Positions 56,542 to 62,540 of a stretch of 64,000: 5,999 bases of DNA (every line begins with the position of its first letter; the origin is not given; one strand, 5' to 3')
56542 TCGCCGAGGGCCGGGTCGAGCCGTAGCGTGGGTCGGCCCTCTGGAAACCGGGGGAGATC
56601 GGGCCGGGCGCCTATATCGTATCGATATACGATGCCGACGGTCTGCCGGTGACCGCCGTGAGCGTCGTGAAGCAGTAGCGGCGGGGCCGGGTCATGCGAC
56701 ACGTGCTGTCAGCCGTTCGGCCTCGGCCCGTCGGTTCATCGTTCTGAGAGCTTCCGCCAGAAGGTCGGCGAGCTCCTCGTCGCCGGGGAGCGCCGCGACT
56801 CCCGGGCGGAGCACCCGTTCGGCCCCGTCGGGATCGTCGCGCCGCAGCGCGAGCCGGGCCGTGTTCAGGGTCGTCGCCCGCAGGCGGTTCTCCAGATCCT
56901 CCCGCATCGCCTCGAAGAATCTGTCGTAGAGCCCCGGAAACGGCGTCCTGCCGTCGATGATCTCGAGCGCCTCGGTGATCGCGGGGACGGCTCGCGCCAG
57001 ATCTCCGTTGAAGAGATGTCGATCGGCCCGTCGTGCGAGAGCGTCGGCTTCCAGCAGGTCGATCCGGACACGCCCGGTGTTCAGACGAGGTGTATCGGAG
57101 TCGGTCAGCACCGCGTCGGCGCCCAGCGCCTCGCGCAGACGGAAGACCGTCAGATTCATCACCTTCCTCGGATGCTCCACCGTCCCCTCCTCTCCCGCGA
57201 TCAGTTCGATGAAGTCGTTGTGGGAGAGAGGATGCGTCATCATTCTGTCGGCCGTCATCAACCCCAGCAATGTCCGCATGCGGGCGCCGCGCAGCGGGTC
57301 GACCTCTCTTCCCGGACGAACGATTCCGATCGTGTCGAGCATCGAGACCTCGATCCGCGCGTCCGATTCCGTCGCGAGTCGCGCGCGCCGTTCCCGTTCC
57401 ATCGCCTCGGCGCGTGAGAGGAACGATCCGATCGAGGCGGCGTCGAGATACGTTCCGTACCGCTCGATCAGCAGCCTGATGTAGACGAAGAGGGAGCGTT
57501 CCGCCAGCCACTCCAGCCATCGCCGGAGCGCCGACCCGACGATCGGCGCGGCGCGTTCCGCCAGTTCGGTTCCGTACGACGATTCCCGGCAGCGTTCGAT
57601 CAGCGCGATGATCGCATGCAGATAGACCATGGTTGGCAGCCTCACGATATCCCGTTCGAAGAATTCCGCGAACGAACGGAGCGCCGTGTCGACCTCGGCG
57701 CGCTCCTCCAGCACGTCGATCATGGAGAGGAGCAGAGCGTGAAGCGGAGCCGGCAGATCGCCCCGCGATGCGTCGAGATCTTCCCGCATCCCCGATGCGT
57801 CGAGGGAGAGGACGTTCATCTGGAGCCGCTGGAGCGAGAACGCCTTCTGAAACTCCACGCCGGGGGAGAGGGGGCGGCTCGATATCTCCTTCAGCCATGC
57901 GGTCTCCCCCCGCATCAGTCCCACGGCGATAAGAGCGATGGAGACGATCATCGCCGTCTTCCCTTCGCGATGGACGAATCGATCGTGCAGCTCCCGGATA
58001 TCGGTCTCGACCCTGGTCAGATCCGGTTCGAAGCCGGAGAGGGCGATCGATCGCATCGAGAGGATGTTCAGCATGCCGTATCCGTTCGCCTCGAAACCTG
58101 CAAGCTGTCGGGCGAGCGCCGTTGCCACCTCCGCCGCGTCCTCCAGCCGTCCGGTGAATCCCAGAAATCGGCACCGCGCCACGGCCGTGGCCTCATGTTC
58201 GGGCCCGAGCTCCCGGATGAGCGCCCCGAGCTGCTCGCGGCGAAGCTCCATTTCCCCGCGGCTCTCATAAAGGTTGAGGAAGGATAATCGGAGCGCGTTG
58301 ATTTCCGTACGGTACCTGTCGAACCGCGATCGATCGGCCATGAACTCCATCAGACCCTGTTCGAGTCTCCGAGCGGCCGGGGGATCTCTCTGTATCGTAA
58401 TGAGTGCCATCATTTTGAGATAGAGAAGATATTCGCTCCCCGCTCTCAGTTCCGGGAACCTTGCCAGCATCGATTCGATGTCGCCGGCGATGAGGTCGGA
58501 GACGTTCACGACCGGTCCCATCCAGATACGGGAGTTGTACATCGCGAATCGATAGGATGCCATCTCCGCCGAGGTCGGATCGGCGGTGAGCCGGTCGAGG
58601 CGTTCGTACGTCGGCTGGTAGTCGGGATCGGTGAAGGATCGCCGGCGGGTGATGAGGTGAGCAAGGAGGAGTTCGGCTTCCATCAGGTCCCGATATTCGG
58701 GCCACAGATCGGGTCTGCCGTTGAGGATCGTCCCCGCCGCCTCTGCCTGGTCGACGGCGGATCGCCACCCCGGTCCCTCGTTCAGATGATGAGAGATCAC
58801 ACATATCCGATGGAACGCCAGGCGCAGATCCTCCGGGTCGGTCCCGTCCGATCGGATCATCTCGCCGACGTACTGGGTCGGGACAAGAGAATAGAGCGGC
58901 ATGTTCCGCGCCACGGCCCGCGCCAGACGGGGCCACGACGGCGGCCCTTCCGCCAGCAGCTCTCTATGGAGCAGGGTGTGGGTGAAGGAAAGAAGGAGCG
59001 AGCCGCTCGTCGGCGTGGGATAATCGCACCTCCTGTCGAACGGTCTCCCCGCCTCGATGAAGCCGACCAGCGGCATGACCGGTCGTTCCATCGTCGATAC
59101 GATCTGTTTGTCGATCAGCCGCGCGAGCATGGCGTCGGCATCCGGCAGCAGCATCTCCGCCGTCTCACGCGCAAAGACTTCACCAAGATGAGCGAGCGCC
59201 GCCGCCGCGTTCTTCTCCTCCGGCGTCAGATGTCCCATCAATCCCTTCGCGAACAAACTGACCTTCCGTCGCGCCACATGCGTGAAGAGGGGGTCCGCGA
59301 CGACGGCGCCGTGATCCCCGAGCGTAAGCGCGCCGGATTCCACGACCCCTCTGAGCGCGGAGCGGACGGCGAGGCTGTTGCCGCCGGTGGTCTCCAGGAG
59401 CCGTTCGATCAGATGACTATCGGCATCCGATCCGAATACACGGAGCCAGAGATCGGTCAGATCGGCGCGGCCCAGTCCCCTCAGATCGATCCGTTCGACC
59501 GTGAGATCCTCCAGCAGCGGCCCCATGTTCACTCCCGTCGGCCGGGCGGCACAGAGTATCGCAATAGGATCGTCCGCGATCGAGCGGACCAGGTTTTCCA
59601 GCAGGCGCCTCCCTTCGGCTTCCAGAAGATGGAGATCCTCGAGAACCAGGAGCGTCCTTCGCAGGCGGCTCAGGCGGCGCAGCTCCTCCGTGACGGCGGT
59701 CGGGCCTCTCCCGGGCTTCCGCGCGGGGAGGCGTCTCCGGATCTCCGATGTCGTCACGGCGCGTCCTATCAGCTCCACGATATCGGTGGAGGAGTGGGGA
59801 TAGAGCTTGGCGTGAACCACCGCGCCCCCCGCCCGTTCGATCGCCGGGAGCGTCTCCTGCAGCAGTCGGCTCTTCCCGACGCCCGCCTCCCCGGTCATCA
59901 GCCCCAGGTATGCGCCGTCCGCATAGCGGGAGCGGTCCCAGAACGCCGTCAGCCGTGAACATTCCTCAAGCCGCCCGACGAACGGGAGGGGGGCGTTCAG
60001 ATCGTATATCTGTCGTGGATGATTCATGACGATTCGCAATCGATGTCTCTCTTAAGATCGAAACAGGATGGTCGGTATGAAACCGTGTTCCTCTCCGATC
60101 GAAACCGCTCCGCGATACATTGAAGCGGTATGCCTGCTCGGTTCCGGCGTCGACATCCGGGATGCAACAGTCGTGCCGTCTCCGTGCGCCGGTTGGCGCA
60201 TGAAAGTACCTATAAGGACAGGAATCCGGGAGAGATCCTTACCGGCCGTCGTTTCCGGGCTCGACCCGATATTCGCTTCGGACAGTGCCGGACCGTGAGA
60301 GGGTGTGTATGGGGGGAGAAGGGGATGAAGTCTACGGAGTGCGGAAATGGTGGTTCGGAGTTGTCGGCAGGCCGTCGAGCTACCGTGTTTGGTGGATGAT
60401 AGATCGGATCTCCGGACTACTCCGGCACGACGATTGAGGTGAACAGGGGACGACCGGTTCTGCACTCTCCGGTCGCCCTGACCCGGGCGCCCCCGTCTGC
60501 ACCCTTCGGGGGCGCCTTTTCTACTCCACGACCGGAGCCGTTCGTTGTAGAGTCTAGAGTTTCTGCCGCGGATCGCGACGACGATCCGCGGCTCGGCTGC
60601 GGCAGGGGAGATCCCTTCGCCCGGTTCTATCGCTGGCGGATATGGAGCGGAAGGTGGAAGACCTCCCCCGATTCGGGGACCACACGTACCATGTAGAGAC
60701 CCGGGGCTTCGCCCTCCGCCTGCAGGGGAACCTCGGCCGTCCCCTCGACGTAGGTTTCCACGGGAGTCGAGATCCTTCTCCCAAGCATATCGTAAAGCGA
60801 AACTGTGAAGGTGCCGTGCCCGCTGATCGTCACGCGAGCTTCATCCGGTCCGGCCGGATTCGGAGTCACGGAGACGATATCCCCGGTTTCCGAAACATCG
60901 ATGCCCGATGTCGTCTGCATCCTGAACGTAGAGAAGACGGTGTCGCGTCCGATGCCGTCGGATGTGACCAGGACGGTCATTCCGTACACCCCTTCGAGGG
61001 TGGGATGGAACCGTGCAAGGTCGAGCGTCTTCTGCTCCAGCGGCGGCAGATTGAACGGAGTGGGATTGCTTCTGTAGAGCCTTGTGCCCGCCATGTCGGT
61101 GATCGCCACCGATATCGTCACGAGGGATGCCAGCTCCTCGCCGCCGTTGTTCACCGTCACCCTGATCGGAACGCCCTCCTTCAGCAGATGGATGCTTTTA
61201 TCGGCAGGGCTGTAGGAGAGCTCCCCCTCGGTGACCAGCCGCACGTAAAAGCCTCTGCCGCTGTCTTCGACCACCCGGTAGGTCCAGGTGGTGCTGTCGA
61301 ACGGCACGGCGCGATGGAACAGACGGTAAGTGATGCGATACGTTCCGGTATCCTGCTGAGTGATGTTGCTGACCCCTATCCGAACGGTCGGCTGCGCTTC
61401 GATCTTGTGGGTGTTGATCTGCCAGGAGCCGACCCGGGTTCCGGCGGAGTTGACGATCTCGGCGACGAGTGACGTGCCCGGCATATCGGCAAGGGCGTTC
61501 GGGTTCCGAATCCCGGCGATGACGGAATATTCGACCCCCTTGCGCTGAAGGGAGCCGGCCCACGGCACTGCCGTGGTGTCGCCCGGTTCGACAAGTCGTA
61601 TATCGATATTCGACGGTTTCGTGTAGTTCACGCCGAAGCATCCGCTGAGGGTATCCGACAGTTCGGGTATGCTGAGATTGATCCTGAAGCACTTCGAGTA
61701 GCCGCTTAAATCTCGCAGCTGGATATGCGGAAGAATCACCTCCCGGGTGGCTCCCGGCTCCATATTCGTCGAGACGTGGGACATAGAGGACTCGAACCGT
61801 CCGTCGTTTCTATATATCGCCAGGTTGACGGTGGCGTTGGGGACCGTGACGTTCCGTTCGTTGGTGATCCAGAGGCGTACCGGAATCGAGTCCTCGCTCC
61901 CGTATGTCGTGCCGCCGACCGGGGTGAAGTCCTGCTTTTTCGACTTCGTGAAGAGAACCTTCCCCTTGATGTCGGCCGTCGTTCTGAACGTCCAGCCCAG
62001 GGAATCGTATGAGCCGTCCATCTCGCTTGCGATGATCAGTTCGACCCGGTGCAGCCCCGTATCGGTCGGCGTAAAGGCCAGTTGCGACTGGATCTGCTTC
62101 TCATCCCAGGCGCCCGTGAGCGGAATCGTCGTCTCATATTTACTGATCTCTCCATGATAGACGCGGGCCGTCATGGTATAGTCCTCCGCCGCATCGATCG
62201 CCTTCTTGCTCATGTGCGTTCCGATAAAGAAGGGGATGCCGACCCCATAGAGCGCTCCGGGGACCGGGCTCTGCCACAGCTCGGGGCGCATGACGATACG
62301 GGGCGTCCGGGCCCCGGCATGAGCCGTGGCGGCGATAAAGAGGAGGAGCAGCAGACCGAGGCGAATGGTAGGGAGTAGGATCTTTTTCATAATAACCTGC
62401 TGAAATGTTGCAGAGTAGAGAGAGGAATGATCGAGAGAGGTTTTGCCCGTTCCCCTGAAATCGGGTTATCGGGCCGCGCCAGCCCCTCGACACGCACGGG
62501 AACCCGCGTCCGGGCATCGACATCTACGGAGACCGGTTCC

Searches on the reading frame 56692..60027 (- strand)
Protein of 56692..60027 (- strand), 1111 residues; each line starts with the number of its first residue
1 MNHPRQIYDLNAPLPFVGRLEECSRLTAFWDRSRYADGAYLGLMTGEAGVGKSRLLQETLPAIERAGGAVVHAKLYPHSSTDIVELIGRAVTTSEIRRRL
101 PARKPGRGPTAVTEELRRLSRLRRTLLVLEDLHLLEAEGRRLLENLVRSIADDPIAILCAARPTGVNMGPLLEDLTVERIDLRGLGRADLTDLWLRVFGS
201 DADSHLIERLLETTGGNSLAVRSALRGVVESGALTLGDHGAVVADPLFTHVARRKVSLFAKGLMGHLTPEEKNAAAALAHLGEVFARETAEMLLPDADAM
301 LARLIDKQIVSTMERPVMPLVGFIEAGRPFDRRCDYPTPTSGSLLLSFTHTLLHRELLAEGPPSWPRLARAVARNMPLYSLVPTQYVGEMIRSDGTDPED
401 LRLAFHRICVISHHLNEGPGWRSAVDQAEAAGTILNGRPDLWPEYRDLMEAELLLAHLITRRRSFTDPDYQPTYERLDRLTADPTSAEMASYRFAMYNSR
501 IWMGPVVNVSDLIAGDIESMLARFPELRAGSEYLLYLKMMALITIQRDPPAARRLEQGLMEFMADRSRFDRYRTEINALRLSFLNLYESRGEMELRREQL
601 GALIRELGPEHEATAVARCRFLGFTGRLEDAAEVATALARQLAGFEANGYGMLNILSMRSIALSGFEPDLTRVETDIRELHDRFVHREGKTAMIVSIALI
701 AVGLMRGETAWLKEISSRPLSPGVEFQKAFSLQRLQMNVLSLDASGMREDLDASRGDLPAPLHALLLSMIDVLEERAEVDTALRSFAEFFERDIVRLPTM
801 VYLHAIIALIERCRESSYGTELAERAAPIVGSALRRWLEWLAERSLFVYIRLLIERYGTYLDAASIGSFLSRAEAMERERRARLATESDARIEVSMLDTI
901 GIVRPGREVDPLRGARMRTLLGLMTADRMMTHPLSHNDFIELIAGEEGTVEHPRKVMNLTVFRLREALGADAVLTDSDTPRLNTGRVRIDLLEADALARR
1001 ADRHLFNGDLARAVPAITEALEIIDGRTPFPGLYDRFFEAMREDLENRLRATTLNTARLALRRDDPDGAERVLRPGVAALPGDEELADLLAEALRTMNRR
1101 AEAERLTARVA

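Call 37: find_encoding_contigs(protein=window:56692-60027:-, flank=8000, max_places=1)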
Protein window:56692-60027:- (1111 aa): 3 contigs read that carry it; 1 place shown.
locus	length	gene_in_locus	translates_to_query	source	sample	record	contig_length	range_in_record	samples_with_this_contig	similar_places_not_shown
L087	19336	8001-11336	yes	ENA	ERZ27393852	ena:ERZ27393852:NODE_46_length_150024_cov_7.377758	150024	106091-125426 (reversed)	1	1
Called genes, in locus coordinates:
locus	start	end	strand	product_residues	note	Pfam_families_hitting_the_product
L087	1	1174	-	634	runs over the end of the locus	PF00149:Metallophos (faint)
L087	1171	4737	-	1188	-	PF00732:GMC_oxred_N, PF05199:GMC_oxred_C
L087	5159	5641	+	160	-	-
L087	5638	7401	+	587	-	PF18962:Por_Secre_tail (faint)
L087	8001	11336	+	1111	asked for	PF13191:AAA_16, PF13401:AAA_22 (weak), PF03704:BTAD (faint)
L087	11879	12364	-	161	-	-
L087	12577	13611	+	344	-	PF13563:2_5_RNA_ligase2, PF00293:NUDIX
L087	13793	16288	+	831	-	PF13620:CarboxypepD_reg, PF13715:CarbopepD_reg_2 (weak), PF07715:Plug (weak), PF00593:TonB_dep_Rec_b-barrel, PF14905:OMP_b-brl_3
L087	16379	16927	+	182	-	PF08002:DUF1697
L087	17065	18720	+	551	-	PF13699:eCIS_core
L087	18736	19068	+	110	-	-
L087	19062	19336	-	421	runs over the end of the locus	PF00206:Lyase_1, PF14698:ASL_C2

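Call 64: search_protein_families(library=padloc, proteins=[window:56695-60027:-], max_evalue=0.01)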
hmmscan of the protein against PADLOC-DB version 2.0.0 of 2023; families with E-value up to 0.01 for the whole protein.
window:56695-60027:- (1111 aa): 0 families

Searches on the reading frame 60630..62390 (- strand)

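Call 60: search_protein_families(library=pfam, proteins=[window:60630-62390:-], max_evalue=0.1)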
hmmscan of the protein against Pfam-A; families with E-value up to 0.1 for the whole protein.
window:60630-62390:- (587 aa): 1 family
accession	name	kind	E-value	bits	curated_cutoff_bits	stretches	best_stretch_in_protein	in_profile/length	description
PF18962.6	Por_Secre_tail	-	0.00041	21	27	1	510-575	3-67/75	Secretion system C-terminal sorting domain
